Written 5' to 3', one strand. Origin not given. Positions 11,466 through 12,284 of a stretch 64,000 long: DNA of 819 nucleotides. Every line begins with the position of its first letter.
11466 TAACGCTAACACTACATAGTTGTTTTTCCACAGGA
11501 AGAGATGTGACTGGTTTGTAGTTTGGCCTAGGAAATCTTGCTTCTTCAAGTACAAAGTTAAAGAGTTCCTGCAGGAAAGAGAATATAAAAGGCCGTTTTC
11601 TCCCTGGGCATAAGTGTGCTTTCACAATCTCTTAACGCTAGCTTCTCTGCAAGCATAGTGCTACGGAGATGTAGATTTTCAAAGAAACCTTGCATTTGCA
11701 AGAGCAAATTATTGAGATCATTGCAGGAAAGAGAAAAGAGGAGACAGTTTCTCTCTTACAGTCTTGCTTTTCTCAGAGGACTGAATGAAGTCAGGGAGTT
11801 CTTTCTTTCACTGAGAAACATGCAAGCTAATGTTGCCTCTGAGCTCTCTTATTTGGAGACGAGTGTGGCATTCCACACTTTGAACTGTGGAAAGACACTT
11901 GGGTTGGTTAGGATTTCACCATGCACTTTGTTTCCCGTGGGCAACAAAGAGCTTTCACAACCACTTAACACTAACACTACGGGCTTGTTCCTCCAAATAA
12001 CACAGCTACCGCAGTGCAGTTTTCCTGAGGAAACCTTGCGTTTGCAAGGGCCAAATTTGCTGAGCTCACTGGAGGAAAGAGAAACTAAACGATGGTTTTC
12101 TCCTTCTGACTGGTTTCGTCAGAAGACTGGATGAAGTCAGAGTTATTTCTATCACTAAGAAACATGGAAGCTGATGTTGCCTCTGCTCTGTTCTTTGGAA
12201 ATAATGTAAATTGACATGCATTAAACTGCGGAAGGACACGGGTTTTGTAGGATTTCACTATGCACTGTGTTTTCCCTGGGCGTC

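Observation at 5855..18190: Satellite A shows a layered architecture: unhomogenised 345-bp units, a central 845-bp higher-order repeat, then a divergent flank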

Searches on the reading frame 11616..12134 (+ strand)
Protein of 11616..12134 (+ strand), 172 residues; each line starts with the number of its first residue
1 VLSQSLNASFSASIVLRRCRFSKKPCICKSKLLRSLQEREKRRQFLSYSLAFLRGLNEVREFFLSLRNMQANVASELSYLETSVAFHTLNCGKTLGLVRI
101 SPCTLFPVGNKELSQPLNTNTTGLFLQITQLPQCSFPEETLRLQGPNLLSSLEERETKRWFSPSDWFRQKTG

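Call 13: search_protein_families(library=pfam, proteins=[window:11616-12134:+], max_evalue=0.01)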
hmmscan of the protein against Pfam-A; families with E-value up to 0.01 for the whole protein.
window:11616-12134:+ (172 aa): 0 families
